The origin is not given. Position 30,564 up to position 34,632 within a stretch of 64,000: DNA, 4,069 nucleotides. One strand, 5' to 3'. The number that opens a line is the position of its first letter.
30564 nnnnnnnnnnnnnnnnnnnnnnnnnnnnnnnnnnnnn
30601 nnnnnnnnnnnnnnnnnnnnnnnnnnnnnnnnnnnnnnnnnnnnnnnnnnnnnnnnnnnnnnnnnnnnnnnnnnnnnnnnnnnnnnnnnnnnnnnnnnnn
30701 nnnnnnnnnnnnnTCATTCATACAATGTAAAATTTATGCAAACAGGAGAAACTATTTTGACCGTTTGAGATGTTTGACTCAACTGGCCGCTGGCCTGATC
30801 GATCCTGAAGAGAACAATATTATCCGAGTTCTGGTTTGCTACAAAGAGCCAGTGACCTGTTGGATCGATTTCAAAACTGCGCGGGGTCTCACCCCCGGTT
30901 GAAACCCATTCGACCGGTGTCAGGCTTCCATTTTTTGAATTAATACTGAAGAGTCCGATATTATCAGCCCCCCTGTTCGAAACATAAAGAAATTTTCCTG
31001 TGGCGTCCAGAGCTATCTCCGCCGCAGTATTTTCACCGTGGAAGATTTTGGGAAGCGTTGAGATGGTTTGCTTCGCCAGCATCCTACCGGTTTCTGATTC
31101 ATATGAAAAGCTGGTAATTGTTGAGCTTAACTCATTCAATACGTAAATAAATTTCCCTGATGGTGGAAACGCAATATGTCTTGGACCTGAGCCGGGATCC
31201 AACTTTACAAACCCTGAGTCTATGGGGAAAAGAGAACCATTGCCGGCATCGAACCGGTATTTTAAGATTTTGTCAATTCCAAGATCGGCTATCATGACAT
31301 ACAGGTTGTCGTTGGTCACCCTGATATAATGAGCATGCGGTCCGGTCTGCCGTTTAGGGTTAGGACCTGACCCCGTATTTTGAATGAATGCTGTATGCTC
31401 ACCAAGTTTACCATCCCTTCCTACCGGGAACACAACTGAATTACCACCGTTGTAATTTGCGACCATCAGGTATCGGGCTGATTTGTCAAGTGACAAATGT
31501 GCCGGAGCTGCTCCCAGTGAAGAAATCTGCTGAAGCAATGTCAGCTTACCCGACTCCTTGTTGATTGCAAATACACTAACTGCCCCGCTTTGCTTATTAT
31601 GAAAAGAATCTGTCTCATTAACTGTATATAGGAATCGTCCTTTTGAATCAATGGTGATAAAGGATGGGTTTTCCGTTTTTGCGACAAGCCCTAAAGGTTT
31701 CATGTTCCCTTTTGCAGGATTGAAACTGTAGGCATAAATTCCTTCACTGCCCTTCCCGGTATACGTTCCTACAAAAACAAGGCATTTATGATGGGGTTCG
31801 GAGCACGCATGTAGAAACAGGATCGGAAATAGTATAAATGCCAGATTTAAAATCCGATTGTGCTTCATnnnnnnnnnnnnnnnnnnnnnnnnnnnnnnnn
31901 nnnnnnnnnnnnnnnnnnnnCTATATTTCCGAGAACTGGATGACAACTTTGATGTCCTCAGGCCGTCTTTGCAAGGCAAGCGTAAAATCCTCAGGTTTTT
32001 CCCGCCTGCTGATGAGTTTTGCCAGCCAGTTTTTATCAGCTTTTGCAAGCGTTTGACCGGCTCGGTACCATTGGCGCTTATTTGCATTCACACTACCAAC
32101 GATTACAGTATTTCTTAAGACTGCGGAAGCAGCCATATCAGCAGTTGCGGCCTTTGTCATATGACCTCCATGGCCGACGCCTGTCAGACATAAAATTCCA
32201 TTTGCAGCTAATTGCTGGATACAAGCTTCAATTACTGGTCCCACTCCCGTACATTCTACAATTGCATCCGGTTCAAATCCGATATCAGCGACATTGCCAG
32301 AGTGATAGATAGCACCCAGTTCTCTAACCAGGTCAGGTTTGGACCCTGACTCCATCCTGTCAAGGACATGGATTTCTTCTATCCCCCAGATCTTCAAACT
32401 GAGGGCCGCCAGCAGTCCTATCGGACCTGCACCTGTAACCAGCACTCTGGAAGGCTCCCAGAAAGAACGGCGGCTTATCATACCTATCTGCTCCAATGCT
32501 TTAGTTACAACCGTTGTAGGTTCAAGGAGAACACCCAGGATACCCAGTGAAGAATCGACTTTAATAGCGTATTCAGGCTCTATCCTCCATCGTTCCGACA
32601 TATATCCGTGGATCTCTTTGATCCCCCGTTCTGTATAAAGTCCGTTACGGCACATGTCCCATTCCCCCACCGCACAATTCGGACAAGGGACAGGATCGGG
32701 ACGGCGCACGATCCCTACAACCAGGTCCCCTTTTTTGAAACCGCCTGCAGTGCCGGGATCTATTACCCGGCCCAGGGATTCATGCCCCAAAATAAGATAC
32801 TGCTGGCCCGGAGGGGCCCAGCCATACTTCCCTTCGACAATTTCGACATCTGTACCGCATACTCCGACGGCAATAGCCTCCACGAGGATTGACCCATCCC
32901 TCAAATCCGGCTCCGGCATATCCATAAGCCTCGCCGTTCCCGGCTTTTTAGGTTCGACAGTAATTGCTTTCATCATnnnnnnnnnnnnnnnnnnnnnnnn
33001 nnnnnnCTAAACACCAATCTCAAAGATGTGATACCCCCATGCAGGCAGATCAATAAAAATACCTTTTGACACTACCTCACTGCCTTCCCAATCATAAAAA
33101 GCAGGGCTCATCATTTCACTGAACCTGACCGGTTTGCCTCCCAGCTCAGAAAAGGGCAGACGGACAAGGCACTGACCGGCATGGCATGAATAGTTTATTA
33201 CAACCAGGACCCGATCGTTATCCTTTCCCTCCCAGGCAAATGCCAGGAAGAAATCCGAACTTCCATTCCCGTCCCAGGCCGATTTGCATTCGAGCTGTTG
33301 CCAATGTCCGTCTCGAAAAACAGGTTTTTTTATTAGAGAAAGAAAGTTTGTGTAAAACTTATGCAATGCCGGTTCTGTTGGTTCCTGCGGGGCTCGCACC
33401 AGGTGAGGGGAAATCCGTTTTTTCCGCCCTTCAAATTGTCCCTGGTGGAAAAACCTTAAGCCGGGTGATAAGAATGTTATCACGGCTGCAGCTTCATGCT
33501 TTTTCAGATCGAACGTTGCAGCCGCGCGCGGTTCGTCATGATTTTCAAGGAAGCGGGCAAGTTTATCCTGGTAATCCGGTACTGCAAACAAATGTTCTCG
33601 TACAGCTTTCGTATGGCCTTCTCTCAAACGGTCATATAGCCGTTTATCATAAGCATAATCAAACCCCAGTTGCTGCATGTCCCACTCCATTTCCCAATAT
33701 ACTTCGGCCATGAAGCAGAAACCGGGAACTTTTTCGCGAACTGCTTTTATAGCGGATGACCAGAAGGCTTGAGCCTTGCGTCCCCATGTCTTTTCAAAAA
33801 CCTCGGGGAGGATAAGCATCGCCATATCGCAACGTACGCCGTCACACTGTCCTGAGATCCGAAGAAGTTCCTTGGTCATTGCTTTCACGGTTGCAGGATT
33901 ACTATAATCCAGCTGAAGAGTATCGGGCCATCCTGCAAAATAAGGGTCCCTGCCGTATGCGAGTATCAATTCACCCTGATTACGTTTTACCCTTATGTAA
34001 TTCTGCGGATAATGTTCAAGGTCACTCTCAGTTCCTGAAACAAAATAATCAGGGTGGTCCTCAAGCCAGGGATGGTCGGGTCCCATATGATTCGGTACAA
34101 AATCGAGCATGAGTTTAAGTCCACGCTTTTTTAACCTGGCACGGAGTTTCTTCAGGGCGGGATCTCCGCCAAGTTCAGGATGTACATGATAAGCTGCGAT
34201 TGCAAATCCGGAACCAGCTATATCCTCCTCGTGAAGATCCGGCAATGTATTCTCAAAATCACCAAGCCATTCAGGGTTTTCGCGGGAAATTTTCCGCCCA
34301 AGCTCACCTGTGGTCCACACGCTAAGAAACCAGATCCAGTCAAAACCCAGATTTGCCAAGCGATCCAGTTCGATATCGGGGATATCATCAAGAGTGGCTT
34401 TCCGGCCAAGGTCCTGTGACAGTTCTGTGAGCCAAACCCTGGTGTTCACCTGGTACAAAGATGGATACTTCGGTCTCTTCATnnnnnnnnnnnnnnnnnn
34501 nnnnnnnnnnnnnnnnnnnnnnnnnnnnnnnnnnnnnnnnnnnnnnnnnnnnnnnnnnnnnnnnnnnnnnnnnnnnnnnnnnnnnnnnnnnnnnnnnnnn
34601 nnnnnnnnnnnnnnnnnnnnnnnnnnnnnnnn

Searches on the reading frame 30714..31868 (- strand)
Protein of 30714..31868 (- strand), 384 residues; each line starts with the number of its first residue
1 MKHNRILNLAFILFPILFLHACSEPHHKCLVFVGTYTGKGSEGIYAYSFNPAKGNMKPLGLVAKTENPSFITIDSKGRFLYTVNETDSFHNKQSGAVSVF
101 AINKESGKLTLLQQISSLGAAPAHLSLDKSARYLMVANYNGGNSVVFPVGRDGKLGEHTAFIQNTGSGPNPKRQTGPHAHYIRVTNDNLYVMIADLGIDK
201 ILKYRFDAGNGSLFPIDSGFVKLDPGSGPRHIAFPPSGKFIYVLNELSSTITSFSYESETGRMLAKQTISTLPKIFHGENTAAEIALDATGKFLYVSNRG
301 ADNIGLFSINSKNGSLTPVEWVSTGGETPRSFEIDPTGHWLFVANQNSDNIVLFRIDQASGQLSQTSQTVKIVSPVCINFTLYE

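Call 63: search_protein_families(library=pfam, proteins=[window:30714-31868:-], max_evalue=0.00001)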
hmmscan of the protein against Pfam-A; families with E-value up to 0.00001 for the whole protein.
window:30714-31868:- (384 aa): 1 family
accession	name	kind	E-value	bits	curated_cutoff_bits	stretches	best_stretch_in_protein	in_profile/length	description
PF10282.15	Lactonase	-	7.3e-122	407.3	21.7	1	31-380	2-344/344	Lactonase, 7-bladed beta-propeller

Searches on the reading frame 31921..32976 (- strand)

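Call 63: search_protein_families(library=pfam, proteins=[window:31921-32976:-], max_evalue=0.00001)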
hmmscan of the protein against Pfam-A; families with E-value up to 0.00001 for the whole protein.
window:31921-32976:- (351 aa): 3 families
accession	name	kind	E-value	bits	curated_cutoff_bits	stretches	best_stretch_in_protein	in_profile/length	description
PF16912.11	Glu_dehyd_C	-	1e-55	189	34.9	1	147-348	3-211/211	Glucose dehydrogenase C-terminus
PF08240.17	ADH_N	-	8.2e-15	55.4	23.5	1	27-140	2-102/104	Alcohol dehydrogenase GroES-like domain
PF00107.32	ADH_zinc_N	-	5e-09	36.6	31.8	1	185-310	1-127/129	Zinc-binding dehydrogenase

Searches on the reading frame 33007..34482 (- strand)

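Call 63: search_protein_families(library=pfam, proteins=[window:33007-34482:-], max_evalue=0.00001)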
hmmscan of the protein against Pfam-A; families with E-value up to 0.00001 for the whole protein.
window:33007-34482:- (491 aa): 1 family
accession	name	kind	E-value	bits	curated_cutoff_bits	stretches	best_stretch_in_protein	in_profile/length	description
PF00128.31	Alpha-amylase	-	2e-17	64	22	1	68-355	48-358/446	Alpha amylase, catalytic domain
